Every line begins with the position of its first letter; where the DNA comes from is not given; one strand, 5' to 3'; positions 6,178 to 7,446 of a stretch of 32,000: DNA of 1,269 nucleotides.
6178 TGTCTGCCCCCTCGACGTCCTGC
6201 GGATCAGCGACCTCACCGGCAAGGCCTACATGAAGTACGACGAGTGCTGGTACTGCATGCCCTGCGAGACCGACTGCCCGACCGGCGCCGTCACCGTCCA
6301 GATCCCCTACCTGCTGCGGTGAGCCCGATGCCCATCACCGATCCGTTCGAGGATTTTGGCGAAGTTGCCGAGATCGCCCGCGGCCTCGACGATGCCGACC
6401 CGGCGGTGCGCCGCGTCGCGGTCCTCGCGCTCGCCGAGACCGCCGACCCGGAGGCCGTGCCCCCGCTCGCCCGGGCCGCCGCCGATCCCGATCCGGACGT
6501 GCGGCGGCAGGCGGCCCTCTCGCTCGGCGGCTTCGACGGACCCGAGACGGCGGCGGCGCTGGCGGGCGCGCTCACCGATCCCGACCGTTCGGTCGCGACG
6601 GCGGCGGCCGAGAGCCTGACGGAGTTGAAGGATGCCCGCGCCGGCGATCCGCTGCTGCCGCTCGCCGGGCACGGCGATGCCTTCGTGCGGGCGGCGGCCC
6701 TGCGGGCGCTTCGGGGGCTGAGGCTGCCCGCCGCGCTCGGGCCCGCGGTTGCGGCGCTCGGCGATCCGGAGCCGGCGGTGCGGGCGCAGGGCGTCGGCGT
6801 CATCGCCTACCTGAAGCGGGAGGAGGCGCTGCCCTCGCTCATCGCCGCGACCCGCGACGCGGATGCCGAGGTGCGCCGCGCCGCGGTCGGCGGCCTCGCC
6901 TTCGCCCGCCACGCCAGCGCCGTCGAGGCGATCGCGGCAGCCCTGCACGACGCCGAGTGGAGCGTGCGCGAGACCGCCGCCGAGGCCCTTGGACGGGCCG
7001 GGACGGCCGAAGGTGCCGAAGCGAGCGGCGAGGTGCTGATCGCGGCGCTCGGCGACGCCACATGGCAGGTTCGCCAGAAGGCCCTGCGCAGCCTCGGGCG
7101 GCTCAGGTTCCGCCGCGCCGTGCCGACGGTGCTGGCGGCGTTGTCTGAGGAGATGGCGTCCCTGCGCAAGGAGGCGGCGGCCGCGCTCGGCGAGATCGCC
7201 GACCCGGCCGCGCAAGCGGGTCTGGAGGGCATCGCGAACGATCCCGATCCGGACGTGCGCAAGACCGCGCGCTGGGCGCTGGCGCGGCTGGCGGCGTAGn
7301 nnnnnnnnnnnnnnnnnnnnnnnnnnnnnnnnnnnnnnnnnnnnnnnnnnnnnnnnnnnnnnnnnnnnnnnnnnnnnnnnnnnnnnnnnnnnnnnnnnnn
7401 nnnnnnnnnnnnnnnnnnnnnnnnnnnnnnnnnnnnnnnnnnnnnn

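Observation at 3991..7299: DUF971 + AprA-like flavoprotein + short 2x[4Fe-4S] ferredoxin + HEAT-repeat protein: an APS-reductase-like redox module with no obvious assigned substrate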

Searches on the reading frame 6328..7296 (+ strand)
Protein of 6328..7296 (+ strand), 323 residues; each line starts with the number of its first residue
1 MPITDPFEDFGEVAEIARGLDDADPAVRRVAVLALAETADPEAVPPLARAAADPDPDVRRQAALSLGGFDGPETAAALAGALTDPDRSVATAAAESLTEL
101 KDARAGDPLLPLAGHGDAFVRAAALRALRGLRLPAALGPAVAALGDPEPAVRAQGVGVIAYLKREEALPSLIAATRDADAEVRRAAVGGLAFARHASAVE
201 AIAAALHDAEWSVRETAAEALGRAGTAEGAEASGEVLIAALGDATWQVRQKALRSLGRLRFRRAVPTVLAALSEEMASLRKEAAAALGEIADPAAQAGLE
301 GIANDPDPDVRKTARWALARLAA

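Call 5: search_protein_families(library=pfam, proteins=[window:6328-7296:+], max_evalue=0.01)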
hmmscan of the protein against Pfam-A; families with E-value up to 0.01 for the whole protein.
window:6328-7296:+ (323 aa): 10 families
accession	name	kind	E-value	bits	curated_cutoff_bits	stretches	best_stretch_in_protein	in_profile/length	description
PF13646.12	HEAT_2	-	4e-56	187.7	27.7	5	19-97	7-87/88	HEAT repeats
PF02985.28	HEAT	-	7.8e-37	122.2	23.5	2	200-223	3-26/31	HEAT repeat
PF12717.13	Cnd1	-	1.3e-16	61.5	26.4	0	43-103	22-88/162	non-SMC mitotic condensation complex subunit 1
PF03130.22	HEAT_PBS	-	3.6e-16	58.2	20.9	1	27-53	1-27/27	PBS lyase HEAT-like repeat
PF13513.12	HEAT_EZ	-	7.6e-15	55.5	27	0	278-321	2-55/55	HEAT-like repeat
PF00514.29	Arm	-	3e-10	40.2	20.6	0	40-66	10-36/41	Armadillo/beta-catenin-like repeat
PF25786.1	HEAT_GCN1_C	-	6.4e-08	33.2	27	1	195-257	25-92/151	GCN1-like, C-terminal HEAT repeats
PF21581.3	SCD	-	9.9e-05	23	27.5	0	240-261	38-59/75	Stromalin conservative domain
PF12348.14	CLASP_N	-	0.0016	18.5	27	0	16-31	181-196/227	CLASP N terminal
PF01602.26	Adaptin_N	-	0.0028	16.7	37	0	18-101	86-180/524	Adaptin N terminal region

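Call 6: search_protein_families(library=ncbifam, proteins=[window:6328-7296:+], max_evalue=0.01)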
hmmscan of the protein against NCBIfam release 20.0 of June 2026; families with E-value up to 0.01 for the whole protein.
window:6328-7296:+ (323 aa): 8 families
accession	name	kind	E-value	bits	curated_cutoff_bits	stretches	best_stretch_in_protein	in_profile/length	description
NF010374.0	PRK13800.1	equivalog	6.7e-31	107.3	1196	2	51-319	631-896/898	fumarate reductase/succinate dehydrogenase flavoprotein subunit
NF045915.1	PhycobilmeDegNblB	equivalog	5.6e-23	81.6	300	3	151-322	17-189/214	phycobilisome degradation protein NblB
NF058502.1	phyc_lyase_CpcE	equivalog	4.7e-13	49.2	330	2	58-113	58-113/260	C-phycocyanin alpha-cysteine-84 phycocyanobilin lyase subunit CpcE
NF007244.0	PRK09687.1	equivalog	6.6e-13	48.6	275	2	146-304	103-264/285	putative lyase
NF058505.1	phyc_lyase_CpeY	equivalog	1.8e-08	33.4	600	1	247-303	67-122/419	C-phycoerythrin alpha-cysteine-82 phycoerythrobilin lyase CpeY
NF058515.1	phyc_lyase_CpcF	equivalog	1.2e-07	31.6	220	1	13-69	62-119/200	C-phycocyanin alpha-cysteine-84 phycocyanobilin lyase subunit CpcF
TIGR02270.1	TIGR02270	subfamily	1.4e-06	27.7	206.8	1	23-231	67-272/410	TIGR02270 family protein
NF045662.1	DVU0298_fam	equivalog_domain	0.0019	17.8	75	0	253-305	129-187/213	DVU0298 family protein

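Call 82: search_solved_structures(query=window:6328-7296:+, max_evalue=0.001)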
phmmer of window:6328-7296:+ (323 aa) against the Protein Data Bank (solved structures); distinct sequences matched with E-value up to 0.001: 24.
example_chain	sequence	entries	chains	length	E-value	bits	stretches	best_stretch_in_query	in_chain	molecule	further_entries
9sah_A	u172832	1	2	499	1.3e-51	179.4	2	18-317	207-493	E4-NB2 synthetic fusion protein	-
6ft5_A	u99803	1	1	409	1.4e-32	116.8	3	145-313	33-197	alphaRep A3_A3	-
6fsq_A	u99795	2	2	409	2.3e-32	116.2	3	144-314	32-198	alphaRep A3_bGFPD | A3_bGFPD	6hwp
4zv6_A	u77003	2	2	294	1.9e-30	109.9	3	15-110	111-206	AlphaRep-7 | alpha-Rep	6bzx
4xl5_C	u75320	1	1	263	2.1e-27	99.9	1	15-233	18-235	bGFP-A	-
7p0h_A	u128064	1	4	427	5.1e-21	78.9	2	165-313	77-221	Helicobacter pylori ComF fused to an artificial alphaREP crystallization helper (named B2)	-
6gwc_C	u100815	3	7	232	4e-20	76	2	16-110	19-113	iE5 ALPHAREP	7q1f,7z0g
6gx7_E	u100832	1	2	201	9.6e-20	74.8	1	145-313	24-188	iiiA5 ALPHAREP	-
9rhz_A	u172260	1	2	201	5.9e-19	72.2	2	199-295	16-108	ALPHAREP bE5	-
8aw4_A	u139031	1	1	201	1.1e-17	68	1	144-313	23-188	ALPHAREP bB-E3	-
3ltj_A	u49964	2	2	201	1.3e-16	64.5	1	146-313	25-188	AlphaRep-4 | bA3-2: binder of A3 protein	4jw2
3ltm_A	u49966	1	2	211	1.3e-16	64.4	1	144-313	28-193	Alpha-Rep4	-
4xvp_D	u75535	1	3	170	8.9e-16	61.7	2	38-128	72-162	BGFP-C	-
5dcq_A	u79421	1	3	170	4.1e-15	59.6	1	199-321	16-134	artificial repeat proteins (alphaREP3)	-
8aw4_B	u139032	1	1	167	1.3e-14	57.9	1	170-317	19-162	ALPHAREP bGFPD-YY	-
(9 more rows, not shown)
